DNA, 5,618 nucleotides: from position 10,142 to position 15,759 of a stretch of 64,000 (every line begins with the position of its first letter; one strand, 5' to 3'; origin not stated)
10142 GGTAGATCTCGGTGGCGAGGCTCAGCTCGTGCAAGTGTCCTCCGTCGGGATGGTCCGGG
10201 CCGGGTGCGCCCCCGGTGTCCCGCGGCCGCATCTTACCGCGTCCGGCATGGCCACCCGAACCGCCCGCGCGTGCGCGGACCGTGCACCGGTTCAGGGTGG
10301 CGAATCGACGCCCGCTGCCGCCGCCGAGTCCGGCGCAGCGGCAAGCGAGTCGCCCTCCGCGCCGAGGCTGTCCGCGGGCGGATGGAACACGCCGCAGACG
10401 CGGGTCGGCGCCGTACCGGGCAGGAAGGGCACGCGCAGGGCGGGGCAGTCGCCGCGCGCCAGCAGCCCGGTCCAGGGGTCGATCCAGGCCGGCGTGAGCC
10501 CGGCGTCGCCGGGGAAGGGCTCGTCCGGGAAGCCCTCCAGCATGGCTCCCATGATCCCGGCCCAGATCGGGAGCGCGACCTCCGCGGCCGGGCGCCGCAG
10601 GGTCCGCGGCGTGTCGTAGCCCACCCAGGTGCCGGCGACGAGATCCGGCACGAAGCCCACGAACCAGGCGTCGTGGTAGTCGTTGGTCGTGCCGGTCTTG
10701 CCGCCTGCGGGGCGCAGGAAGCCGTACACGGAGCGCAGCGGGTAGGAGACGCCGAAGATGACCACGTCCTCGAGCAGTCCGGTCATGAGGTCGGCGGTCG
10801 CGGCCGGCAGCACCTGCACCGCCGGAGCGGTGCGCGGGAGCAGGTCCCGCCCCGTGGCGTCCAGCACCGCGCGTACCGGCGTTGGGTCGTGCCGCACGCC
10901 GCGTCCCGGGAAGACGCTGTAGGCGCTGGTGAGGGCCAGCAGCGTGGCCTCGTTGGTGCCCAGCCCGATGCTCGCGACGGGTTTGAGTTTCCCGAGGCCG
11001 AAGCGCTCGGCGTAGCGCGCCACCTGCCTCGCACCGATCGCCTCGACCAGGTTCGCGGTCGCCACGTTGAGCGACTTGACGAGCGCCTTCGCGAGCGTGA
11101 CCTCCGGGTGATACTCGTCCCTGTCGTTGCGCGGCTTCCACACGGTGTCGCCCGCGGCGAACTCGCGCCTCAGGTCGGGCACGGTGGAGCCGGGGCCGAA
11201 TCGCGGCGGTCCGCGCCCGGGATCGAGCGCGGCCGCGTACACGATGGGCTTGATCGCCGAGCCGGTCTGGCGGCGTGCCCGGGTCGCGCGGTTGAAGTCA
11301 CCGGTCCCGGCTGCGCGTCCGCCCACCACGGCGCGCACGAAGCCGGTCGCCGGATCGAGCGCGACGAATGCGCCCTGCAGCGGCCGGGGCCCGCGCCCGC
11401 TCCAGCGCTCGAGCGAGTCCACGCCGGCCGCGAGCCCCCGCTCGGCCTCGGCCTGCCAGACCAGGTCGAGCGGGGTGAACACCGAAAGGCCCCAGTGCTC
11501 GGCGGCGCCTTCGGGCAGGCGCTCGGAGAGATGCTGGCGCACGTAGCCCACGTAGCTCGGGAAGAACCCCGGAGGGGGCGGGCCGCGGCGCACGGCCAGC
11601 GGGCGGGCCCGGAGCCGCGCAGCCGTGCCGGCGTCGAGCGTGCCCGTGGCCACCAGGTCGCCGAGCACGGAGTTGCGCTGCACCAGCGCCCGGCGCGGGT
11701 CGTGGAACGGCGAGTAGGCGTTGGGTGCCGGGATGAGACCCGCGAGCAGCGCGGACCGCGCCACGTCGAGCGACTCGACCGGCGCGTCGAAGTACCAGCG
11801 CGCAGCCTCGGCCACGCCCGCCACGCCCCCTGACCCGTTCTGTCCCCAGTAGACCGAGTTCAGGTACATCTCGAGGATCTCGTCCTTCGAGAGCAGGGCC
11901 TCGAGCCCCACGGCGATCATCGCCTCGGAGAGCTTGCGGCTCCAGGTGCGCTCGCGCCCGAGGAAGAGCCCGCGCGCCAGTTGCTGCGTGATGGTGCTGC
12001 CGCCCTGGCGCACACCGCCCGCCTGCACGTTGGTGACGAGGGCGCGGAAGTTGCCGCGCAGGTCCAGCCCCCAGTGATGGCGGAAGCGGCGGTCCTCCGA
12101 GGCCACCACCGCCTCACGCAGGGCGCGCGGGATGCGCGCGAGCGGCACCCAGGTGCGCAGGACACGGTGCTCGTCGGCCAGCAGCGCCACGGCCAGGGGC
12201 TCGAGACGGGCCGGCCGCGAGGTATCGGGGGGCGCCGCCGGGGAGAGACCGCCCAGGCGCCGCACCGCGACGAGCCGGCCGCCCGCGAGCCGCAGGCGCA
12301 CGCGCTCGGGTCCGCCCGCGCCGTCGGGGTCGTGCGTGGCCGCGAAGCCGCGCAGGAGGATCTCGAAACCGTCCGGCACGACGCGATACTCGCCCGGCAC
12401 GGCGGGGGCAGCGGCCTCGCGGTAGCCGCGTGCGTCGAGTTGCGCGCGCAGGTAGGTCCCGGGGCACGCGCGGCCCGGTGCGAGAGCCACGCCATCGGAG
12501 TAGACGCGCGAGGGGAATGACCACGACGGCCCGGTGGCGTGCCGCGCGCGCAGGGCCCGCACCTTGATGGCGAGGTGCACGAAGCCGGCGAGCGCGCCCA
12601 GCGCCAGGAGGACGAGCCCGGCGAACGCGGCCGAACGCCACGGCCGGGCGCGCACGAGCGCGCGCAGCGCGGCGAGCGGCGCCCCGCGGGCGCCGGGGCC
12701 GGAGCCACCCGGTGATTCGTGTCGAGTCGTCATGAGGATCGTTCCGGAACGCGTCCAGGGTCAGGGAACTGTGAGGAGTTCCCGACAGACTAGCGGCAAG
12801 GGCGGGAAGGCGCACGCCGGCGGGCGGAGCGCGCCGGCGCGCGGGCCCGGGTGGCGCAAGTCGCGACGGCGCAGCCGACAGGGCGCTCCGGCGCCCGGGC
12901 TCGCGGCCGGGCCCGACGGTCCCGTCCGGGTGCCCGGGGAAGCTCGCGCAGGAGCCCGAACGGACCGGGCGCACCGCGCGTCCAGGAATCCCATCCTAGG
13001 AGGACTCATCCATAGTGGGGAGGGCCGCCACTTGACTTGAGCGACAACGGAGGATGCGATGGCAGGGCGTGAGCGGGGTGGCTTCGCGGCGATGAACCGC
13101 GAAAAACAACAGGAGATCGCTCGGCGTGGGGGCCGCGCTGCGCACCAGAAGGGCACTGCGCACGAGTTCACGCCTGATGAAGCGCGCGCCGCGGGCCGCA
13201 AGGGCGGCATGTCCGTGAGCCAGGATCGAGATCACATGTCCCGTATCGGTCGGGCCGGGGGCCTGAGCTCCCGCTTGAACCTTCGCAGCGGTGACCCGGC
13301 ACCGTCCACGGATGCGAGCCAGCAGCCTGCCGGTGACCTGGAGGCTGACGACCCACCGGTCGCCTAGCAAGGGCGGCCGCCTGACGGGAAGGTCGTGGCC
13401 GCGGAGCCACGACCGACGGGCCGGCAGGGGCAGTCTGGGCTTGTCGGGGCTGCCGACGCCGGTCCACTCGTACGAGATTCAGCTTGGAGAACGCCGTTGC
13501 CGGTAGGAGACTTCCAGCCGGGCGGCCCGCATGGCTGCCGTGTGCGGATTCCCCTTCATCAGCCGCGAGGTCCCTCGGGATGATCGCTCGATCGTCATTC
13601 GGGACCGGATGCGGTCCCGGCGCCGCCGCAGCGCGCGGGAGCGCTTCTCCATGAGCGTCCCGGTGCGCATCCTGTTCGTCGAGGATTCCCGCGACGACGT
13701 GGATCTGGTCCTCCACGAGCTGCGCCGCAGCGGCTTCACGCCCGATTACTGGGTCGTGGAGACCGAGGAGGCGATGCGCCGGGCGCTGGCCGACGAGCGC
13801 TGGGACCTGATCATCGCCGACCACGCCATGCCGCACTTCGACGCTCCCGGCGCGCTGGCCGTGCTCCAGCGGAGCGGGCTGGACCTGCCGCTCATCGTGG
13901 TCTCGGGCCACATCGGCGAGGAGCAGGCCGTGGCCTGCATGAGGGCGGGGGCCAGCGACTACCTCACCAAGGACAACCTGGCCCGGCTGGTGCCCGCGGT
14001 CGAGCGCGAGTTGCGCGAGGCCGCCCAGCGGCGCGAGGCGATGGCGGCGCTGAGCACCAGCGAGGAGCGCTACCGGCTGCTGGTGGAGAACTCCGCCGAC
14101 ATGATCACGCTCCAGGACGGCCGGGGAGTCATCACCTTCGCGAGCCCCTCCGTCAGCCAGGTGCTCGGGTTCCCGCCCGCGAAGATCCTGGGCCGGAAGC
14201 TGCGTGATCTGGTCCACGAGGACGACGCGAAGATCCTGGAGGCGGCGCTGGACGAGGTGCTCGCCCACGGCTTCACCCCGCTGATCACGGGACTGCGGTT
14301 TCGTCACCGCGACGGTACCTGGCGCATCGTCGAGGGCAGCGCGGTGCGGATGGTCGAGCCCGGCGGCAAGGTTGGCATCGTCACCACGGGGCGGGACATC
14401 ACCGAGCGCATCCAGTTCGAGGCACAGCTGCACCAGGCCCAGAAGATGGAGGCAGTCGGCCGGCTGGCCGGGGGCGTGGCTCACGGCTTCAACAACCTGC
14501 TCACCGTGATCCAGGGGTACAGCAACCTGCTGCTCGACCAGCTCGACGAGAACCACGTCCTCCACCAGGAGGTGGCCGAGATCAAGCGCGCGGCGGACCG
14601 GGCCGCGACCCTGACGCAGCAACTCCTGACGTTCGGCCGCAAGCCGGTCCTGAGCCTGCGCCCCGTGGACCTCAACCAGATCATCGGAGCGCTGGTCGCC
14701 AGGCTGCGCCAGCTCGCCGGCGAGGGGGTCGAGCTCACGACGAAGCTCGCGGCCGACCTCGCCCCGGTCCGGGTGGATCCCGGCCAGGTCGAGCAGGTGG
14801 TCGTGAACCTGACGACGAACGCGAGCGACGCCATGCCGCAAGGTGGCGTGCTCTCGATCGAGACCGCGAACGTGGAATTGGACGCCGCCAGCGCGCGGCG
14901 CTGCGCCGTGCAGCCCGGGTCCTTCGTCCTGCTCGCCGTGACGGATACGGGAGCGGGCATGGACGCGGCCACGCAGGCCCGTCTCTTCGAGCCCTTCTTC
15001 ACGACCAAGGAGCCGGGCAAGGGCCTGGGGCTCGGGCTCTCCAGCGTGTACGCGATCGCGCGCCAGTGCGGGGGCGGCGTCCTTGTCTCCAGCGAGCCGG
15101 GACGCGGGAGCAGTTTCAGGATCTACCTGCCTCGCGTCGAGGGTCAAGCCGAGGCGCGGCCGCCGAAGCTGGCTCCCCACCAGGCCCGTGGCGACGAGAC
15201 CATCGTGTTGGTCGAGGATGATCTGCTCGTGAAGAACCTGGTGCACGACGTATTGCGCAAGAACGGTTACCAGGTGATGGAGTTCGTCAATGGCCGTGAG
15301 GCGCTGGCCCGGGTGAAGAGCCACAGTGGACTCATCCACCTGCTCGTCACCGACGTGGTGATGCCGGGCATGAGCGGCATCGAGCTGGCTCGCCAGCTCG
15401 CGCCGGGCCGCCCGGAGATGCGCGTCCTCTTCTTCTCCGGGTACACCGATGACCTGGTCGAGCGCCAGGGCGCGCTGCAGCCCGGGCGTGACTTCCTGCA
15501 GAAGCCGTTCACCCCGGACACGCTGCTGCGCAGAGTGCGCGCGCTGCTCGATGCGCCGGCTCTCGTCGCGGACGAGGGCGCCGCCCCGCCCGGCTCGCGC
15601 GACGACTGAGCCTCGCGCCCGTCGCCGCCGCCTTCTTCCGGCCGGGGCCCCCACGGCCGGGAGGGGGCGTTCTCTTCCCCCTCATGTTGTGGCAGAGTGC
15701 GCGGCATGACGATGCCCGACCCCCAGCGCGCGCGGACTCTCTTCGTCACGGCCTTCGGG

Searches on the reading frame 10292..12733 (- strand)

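Call 61: search_protein_families(library=pfam, proteins=[window:10292-12733:-], max_evalue=0.00001)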
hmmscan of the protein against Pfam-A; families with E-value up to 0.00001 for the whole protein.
window:10292-12733:- (813 aa): 3 families
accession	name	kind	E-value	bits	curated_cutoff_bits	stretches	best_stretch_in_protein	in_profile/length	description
PF00912.28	Transgly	-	2.7e-58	196.7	27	1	189-359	10-176/178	Transglycosylase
PF00905.27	Transpeptidase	-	1.7e-18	67.3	22.1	1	454-697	1-267/299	Penicillin binding protein transpeptidase domain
PF14814.11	UB2H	-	2e-10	41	27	1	84-161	1-75/85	Bifunctional transglycosylase second domain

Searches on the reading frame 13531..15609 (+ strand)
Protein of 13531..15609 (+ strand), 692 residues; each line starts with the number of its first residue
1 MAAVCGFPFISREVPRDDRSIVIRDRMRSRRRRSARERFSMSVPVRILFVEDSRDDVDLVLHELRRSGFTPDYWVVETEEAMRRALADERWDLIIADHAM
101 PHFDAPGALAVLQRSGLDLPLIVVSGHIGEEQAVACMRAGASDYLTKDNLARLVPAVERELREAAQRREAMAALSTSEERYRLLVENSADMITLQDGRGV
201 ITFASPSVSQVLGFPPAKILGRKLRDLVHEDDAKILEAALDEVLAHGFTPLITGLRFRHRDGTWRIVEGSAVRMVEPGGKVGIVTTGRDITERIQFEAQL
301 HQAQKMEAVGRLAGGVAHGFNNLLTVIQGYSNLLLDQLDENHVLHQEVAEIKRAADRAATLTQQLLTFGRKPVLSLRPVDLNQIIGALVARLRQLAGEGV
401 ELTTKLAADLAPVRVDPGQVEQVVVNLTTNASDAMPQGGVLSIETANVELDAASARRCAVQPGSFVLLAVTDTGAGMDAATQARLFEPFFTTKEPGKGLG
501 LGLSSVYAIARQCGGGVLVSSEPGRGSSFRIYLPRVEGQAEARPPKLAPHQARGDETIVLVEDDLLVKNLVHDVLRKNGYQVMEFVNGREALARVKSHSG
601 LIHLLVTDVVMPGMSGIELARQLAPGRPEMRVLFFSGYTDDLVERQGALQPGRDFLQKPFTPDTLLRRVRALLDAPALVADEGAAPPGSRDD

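Call 61: search_protein_families(library=pfam, proteins=[window:13531-15609:+], max_evalue=0.00001)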
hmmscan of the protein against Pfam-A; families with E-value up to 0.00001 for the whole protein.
window:13531-15609:+ (692 aa): 8 families
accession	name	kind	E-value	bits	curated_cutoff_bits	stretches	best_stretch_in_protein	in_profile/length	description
PF00072.30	Response_reg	-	9.8e-36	122.7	30.2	2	558-669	1-110/111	Response regulator receiver domain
PF02518.31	HATPase_c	-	1.1e-19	71.3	26.4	1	416-535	2-109/111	Histidine kinase-, DNA gyrase B-, and HSP90-like ATPase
PF00989.32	PAS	-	2.3e-15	57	22.6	1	179-290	1-113/113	PAS fold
PF08448.16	PAS_4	-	2.6e-13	50.6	23.1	1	185-293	1-108/110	PAS fold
PF08447.18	PAS_3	-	2.7e-12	47.2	25.6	1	202-280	2-81/89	PAS fold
PF13426.13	PAS_9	-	2.3e-10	41.1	27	1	190-292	2-103/103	PAS domain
PF00512.31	HisKA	-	2e-09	37.8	26.9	1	310-370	3-62/66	His Kinase A (phospho-acceptor) domain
PF13188.13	PAS_8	-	2.6e-06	27.6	21.8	1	179-236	1-55/65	PAS domain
